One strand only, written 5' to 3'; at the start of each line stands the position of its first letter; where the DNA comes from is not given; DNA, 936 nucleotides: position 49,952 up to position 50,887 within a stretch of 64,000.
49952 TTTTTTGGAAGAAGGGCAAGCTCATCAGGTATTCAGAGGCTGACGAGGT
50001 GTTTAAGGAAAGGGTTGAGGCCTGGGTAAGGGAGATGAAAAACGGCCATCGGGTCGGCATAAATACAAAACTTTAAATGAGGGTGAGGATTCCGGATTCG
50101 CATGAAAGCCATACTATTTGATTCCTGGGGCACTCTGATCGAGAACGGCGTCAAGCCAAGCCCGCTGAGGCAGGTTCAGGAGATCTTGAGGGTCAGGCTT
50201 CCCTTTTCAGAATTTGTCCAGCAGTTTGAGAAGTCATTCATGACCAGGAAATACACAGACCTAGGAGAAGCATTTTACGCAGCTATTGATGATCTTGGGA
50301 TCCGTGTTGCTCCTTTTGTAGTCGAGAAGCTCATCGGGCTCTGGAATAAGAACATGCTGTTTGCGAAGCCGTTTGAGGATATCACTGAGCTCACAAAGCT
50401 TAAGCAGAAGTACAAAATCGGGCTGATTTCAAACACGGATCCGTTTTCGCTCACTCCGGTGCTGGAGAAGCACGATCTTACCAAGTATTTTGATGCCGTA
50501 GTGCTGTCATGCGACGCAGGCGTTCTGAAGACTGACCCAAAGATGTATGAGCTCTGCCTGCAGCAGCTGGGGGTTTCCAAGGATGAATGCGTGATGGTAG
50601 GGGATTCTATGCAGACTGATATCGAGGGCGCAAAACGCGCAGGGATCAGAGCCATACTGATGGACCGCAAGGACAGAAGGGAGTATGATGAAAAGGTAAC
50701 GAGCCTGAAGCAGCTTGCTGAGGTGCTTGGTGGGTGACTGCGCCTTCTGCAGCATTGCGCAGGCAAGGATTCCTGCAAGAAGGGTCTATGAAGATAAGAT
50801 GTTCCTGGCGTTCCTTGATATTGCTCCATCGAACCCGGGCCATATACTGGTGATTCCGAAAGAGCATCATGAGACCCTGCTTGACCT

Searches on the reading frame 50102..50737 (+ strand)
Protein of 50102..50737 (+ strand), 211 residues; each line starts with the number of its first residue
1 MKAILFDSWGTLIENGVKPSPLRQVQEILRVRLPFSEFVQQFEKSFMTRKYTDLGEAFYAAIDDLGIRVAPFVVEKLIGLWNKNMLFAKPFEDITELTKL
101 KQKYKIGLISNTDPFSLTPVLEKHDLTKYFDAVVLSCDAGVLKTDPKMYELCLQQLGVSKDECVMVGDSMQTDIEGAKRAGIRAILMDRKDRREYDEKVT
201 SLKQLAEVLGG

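Call 74: search_protein_families(library=pfam, proteins=[window:50102-50737:+], max_evalue=0.00001)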
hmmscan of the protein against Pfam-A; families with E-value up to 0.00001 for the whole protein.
window:50102-50737:+ (211 aa): 3 families
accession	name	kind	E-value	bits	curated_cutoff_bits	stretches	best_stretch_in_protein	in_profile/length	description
PF00702.32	Hydrolase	-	2.3e-24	87.3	26.4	1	1-181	1-191/191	haloacid dehalogenase-like hydrolase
PF13419.12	HAD_2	-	4e-22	79.6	23.8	1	66-186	60-177/178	Haloacid dehalogenase-like hydrolase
PF13242.12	Hydrolase_like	-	9e-14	51.6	22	1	143-189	4-50/75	HAD-hyrolase-like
